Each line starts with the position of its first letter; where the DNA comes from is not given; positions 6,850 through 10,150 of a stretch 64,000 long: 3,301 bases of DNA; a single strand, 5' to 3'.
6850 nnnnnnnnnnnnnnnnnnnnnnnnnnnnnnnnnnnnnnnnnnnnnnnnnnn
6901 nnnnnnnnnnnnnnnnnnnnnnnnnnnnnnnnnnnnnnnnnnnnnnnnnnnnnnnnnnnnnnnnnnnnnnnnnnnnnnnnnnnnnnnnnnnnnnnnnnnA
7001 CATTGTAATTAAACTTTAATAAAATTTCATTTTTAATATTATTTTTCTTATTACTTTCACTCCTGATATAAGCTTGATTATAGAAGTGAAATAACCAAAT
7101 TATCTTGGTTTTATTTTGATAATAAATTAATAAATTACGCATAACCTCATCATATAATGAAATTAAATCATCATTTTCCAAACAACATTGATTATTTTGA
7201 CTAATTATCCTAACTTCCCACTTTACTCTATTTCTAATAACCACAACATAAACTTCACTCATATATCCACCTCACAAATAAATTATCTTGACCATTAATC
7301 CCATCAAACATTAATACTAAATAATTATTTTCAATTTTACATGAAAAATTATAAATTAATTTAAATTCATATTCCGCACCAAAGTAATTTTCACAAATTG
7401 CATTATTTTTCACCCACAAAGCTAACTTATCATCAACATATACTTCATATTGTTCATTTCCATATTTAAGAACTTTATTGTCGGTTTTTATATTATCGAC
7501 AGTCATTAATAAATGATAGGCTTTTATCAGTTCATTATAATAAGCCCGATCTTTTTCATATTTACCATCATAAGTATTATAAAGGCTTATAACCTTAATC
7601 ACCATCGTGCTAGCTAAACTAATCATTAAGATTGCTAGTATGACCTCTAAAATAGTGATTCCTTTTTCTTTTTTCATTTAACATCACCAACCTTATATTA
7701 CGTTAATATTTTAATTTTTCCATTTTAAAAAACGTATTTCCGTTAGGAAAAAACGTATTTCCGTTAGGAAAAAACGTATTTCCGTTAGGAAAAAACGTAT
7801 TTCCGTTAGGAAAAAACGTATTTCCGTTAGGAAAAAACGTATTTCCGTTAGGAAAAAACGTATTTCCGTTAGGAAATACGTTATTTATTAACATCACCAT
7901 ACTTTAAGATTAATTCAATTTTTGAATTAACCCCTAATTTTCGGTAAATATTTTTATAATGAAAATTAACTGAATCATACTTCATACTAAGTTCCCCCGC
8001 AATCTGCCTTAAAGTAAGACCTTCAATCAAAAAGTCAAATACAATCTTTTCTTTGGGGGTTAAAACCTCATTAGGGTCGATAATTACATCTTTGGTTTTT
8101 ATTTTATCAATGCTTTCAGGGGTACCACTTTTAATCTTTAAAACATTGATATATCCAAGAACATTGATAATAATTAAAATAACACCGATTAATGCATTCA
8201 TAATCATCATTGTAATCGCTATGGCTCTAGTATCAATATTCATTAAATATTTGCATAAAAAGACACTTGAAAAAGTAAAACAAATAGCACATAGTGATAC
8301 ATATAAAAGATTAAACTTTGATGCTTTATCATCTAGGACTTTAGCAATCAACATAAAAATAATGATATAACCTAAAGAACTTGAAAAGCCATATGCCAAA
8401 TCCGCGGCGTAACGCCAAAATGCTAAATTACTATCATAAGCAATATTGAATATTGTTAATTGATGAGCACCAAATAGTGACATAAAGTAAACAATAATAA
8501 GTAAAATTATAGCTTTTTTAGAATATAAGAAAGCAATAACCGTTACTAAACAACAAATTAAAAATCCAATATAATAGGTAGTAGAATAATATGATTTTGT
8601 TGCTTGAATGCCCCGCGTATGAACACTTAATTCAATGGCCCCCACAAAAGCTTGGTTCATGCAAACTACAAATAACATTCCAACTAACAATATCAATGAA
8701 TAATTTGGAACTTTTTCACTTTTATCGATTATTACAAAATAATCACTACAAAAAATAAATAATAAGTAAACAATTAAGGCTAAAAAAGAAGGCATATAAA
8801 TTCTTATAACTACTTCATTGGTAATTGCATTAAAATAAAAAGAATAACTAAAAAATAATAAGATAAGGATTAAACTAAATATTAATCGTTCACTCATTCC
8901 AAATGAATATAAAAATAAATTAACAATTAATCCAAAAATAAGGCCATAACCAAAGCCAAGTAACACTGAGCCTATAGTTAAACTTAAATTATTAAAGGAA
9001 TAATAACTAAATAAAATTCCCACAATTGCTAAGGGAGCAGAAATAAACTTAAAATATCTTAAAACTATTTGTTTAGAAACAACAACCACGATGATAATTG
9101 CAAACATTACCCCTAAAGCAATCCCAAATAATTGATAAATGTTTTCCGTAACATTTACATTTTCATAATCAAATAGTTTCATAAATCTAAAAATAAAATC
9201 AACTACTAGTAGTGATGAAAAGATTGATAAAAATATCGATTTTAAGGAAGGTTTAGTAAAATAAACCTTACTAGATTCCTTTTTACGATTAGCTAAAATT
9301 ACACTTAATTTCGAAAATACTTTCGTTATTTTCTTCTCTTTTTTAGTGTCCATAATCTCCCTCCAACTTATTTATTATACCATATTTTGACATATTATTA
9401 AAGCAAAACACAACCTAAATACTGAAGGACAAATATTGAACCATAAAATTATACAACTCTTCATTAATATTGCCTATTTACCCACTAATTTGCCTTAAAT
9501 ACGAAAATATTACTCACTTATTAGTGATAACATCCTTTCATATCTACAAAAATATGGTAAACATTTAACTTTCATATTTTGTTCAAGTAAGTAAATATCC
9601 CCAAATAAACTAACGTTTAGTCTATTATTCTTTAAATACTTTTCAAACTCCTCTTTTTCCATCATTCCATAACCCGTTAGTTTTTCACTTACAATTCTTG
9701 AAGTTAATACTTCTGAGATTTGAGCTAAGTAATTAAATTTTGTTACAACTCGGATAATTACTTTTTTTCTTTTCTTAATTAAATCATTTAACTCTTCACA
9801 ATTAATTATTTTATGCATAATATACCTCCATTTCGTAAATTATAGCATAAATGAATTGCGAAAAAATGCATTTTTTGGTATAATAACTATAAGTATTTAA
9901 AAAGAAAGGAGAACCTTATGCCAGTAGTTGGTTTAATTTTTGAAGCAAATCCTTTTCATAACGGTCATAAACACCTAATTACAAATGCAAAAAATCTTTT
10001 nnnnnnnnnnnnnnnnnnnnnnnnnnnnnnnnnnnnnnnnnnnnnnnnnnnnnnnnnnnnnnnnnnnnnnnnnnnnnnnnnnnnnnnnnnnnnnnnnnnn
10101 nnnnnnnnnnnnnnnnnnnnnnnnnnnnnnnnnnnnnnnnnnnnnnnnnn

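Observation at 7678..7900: Seven phased 21-bp repeats, fused to the regulator gene's terminator, sit where the pilus operon promoter should be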

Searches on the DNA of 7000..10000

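Call 51: search_rna_families(source=window, start=7000, end=10000, threshold=evalue, max_evalue=1)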
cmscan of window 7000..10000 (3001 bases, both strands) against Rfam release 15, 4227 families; matches with E-value up to 1: 3.
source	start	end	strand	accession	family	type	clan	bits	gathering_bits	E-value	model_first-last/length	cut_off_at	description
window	9497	9543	-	RF02430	SpF19_sRNA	Gene; sRNA;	-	31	60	0.0041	1-99/99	no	Streptococcus sRNA SpF19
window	7795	7881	-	RF03622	mir-731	Gene; miRNA;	-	23.9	70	0.26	1-90/90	no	mir-731 microRNA precursor family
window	7761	7894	+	RF04156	MIR2670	Gene; miRNA;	-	20.5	117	0.27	1-200/200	no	MIR2670 microRNA precursor family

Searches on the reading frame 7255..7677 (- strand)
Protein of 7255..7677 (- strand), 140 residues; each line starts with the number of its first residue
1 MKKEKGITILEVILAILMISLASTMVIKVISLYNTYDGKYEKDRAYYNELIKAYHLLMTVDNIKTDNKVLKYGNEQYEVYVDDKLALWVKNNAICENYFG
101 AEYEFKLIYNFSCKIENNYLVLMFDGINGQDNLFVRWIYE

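Call 7: search_protein_families(library=pfam, proteins=[window:7255-7677:-], max_evalue=0.01)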
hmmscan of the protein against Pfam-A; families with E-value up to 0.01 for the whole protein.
window:7255-7677:- (140 aa): 1 family
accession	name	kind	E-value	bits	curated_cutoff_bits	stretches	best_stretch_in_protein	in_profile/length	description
PF07963.17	N_methyl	-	0.007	16.3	21.2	1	1-26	1-26/27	Prokaryotic N-terminal methylation motif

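Call 12: find_encoding_contigs(protein=window:7255-7677:-, flank=4000, max_places=10)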
Protein window:7255-7677:- (140 aa): 1 contig read that carries it; 1 place shown.
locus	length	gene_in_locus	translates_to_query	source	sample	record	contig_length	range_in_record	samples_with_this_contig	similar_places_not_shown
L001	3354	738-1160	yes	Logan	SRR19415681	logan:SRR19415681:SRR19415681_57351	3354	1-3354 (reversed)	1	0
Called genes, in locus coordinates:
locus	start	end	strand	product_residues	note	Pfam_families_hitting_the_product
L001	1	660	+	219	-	?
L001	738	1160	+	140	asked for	-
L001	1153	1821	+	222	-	-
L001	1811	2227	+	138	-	-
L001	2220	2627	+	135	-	-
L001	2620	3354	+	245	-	?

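Call 42: search_protein_families(library=ncbifam, proteins=[window:7255-7677:-], max_evalue=0.01)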
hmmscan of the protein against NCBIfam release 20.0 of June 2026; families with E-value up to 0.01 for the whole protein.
window:7255-7677:- (140 aa): 1 family
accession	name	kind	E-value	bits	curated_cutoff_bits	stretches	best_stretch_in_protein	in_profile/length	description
NF041013.1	T4P_ComGE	equivalog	5.5e-05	23.2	49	1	2-82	1-81/83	competence type IV pilus minor pilin ComGE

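Call 55: list_cluster_members(proteins=[window:7255-7677:-, window:7881-9353:-, window:6594-7262:-, window:9510-9818:-])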
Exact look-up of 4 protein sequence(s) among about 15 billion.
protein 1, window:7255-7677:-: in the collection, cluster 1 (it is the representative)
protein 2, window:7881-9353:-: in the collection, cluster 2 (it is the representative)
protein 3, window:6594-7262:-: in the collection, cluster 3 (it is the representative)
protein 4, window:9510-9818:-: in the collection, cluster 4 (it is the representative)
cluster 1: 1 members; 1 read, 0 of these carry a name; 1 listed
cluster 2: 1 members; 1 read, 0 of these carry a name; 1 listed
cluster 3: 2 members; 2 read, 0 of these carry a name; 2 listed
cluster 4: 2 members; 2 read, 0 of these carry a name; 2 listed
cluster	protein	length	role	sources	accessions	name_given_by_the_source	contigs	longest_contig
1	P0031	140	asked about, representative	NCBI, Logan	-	-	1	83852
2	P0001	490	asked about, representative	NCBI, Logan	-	-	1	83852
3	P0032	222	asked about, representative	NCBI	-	-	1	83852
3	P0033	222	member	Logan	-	-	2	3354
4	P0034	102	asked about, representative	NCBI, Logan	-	-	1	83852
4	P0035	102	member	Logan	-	-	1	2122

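Call 56: find_encoding_contigs(protein=P0033, flank=3000, max_places=10)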
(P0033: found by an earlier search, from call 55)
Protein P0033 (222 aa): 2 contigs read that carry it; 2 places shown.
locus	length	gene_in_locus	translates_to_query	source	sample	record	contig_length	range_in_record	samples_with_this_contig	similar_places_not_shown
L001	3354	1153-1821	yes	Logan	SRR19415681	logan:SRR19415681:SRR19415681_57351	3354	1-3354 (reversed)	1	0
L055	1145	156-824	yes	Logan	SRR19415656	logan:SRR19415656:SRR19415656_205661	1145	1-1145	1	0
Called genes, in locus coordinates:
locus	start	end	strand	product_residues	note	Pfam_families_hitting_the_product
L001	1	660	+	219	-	?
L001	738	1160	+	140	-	-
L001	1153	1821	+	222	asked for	-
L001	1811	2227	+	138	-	-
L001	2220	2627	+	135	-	-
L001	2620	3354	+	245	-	?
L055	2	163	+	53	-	?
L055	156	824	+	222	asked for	-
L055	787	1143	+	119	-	?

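Call 57: find_encoding_contigs(protein=P0035, flank=3000, max_places=10)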
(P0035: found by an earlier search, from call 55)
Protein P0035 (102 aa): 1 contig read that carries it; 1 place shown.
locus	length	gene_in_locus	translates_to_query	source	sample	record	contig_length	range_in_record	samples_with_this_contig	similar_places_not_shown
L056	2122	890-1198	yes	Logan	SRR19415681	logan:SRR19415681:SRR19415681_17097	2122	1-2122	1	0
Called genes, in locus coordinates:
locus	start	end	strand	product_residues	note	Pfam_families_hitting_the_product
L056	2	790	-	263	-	?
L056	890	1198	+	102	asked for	-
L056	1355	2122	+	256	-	?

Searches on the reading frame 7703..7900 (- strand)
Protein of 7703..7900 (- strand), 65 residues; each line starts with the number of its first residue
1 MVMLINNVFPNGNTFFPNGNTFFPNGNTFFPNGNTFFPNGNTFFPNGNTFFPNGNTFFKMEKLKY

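Call 65: find_homologous_proteins(query=window:7703-7900:-, max_evalue=0.001)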
Query window:7703-7900:- (65 aa): 2 proteins with E <= 0.001 among 698 candidates.
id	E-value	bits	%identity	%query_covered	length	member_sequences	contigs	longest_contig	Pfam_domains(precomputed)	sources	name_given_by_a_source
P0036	1.0e-6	46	45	85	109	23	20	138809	-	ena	-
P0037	5.4e-6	44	45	85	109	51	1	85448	-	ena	-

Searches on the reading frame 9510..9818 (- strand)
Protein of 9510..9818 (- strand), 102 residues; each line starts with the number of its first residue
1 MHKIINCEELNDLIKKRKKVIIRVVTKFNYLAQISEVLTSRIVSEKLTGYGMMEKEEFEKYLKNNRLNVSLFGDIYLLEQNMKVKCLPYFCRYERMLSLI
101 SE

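Call 7: search_protein_families(library=pfam, proteins=[window:9510-9818:-], max_evalue=0.01)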
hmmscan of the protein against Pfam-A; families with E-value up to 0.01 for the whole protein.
window:9510-9818:- (102 aa): 0 families

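Call 30: find_encoding_contigs(protein=window:9510-9818:-, flank=3000, max_places=10)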
Protein window:9510-9818:- (102 aa): 1 contig read that carries it; 1 place shown.
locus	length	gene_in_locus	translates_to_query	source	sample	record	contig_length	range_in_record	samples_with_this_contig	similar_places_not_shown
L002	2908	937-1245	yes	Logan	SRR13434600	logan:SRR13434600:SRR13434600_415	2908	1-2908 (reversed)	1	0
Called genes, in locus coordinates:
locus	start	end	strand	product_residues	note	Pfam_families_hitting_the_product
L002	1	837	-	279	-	?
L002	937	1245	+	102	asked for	-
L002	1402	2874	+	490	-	PF00196:GerE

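Call 42: search_protein_families(library=ncbifam, proteins=[window:9510-9818:-], max_evalue=0.01)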
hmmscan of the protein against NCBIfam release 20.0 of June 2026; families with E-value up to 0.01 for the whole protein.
window:9510-9818:- (102 aa): 0 families
